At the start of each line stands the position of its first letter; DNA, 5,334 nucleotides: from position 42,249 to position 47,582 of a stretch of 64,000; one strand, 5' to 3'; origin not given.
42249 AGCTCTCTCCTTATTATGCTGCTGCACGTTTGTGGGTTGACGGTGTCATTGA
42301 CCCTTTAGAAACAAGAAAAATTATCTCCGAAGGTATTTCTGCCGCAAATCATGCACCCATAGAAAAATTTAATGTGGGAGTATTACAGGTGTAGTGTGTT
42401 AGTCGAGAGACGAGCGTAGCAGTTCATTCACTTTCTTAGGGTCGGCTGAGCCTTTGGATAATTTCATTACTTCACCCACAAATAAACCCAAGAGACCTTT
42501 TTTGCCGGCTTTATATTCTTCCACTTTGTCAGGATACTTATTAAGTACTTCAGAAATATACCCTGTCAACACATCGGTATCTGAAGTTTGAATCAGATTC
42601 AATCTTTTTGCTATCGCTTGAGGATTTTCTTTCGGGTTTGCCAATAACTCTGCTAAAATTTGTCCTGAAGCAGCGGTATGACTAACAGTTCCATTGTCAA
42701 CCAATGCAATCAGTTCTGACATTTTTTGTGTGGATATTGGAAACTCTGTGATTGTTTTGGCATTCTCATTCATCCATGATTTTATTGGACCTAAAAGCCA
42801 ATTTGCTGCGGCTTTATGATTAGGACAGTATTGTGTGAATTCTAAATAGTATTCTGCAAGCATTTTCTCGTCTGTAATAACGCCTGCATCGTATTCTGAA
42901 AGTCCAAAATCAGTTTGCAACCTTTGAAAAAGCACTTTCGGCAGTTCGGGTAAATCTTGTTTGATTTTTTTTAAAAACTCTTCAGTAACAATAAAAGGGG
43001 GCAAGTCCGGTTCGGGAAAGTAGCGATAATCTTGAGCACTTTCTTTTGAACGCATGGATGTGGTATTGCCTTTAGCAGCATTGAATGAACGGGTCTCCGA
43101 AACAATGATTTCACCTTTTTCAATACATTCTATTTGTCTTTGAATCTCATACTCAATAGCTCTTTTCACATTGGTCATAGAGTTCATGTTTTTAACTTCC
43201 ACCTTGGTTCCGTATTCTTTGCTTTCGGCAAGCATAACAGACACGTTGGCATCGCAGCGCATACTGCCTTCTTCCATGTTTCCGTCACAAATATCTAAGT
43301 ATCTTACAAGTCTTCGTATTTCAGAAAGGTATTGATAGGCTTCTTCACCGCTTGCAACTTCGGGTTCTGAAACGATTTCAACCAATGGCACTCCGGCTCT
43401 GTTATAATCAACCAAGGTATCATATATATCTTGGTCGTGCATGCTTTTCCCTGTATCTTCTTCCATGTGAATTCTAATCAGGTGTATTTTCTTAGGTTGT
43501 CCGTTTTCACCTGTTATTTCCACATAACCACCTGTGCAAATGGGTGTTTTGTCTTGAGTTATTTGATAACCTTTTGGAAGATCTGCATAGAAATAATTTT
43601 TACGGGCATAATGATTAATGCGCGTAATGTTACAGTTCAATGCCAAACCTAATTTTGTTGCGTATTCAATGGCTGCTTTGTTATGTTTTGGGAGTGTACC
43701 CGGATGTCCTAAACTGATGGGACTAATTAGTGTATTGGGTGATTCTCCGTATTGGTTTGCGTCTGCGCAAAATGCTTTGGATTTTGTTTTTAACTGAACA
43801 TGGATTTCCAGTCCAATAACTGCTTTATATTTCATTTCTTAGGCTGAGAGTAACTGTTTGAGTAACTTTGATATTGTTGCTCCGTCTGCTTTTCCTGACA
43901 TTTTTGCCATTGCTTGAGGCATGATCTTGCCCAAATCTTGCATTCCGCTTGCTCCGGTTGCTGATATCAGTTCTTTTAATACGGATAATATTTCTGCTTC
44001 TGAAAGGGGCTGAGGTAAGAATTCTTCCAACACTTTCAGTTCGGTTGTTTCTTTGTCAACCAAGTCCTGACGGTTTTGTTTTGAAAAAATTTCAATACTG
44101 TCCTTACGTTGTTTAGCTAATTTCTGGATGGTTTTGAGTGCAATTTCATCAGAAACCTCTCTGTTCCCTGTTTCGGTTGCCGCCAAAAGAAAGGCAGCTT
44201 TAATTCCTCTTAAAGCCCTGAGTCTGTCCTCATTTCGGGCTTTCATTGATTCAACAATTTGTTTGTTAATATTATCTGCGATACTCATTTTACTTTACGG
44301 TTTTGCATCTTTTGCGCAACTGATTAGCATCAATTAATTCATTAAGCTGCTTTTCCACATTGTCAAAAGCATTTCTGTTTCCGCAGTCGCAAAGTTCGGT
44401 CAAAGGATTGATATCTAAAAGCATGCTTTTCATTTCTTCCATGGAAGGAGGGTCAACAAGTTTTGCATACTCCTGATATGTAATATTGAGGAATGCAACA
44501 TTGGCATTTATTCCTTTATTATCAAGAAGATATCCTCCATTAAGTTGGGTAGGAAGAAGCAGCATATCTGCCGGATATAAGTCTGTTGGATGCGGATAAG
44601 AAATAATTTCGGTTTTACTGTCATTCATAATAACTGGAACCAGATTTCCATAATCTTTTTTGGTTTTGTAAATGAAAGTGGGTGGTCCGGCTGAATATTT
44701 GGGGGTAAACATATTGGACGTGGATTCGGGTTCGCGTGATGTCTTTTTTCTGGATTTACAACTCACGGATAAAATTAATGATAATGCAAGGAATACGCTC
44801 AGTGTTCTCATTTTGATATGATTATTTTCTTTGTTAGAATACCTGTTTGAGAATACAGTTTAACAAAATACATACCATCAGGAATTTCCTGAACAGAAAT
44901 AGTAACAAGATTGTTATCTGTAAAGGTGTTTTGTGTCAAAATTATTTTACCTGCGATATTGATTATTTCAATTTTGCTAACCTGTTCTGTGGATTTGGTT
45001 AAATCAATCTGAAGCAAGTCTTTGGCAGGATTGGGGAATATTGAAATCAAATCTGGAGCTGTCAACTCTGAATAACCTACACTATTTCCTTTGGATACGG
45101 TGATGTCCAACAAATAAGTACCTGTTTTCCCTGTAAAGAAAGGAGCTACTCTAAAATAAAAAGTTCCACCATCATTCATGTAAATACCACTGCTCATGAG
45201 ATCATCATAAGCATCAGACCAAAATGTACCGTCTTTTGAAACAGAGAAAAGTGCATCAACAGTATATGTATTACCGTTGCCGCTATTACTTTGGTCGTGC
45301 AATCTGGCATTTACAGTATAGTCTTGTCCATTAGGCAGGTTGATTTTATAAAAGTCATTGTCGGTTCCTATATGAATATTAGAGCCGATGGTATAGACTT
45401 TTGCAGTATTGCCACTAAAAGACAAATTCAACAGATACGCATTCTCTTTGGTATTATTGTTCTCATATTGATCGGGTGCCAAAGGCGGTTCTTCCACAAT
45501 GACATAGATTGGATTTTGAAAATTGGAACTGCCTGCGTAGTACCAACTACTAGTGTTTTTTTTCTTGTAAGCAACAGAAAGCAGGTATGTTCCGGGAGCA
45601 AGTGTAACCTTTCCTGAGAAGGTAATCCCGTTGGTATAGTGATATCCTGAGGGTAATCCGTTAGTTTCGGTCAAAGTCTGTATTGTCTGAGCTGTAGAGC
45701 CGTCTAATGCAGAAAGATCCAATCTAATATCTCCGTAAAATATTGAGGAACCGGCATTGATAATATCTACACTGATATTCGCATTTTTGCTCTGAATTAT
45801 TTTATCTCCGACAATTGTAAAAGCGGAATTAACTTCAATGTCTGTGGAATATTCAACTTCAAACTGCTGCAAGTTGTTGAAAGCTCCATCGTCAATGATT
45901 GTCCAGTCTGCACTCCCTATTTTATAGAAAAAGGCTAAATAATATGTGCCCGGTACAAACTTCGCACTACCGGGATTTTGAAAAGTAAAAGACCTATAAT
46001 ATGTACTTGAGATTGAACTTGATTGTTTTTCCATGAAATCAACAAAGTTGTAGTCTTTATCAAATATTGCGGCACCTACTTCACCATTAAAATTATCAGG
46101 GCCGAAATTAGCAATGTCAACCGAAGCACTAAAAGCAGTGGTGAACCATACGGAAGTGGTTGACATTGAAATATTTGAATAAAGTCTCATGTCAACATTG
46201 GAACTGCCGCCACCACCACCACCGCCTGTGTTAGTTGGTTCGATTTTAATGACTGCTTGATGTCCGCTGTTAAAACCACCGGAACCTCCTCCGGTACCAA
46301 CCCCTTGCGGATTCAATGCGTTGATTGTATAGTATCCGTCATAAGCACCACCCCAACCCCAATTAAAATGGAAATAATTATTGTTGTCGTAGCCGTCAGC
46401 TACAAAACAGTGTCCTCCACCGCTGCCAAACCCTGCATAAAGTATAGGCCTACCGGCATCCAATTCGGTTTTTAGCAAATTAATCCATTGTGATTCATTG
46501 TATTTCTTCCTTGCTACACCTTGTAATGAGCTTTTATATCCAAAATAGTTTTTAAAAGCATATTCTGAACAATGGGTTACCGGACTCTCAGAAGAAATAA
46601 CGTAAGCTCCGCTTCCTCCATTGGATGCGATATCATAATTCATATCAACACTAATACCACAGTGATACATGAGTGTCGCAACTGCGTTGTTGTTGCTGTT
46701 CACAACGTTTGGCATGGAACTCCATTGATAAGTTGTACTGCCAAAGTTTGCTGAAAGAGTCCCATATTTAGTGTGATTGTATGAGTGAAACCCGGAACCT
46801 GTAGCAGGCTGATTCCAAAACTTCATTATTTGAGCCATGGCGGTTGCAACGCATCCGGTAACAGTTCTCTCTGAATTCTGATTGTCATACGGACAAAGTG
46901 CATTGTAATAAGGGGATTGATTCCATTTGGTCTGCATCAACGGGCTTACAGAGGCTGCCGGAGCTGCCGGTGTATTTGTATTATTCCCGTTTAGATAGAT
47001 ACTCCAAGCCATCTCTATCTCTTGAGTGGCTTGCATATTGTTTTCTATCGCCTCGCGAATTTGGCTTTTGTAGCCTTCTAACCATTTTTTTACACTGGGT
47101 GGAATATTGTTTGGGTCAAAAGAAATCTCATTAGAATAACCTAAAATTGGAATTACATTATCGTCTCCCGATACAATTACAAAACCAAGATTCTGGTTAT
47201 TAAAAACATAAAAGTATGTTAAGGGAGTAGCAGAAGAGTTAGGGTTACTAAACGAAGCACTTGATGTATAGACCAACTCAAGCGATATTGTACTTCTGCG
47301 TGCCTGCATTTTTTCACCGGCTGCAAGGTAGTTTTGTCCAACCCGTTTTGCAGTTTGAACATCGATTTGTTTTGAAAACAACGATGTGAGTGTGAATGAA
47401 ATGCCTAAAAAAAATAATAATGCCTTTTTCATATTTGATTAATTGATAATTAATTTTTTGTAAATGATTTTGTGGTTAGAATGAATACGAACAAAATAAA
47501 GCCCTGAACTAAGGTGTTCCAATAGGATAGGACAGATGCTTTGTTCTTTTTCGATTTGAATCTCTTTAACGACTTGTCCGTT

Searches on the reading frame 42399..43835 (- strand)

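Call 8: search_protein_families(library=pfam, proteins=[window:42399-43835:-], max_evalue=0.00001)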
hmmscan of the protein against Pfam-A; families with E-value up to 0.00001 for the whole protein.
window:42399-43835:- (478 aa): 2 families
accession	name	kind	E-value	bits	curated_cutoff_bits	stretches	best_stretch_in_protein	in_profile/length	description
PF02934.20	GatB_N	-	1.4e-119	398.8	23.4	1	6-288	2-276/277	GatB/GatE catalytic domain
PF02637.23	GatB_Yqey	-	1e-38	133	27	1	329-477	2-148/148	GatB domain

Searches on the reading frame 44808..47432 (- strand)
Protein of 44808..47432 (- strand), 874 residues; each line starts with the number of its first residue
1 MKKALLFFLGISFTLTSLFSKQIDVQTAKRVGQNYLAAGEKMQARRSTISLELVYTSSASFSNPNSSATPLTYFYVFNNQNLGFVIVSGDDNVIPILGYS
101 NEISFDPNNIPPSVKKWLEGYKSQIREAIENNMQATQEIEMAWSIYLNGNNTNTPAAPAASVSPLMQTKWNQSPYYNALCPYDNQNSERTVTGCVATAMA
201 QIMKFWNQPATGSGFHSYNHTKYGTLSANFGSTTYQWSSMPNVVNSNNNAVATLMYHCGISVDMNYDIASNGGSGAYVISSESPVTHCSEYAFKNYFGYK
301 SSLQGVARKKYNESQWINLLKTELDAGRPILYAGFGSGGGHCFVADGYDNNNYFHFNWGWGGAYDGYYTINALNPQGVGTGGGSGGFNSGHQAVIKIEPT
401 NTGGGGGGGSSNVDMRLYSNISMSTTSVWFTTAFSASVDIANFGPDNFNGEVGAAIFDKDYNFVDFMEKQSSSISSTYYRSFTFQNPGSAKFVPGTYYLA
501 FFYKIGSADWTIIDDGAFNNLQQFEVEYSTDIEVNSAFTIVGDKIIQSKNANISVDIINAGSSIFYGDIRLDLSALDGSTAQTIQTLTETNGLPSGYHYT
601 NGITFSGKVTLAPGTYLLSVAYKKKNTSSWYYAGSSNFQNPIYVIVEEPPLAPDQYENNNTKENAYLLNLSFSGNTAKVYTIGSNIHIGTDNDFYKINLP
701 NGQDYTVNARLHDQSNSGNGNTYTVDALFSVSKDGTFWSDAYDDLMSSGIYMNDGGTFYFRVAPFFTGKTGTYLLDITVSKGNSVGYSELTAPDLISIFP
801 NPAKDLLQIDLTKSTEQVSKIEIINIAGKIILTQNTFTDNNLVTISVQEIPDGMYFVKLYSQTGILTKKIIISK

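Call 8: search_protein_families(library=pfam, proteins=[window:44808-47432:-], max_evalue=0.00001)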
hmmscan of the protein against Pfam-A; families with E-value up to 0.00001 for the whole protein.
window:44808-47432:- (874 aa): 4 families
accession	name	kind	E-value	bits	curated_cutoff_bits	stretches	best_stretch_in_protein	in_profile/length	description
PF01640.23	Peptidase_C10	-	2.4e-62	211.1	26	1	170-368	1-194/194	Peptidase C10 family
PF13734.11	Inhibitor_I69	-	5.3e-22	78.6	25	1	21-125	2-98/98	Spi protease inhibitor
PF18962.6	Por_Secre_tail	-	3.1e-15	56.6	27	1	798-872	1-75/75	Secretion system C-terminal sorting domain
PF13529.12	Peptidase_C39_2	-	2.2e-06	28.7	24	0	295-357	61-140/143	Peptidase_C39 like family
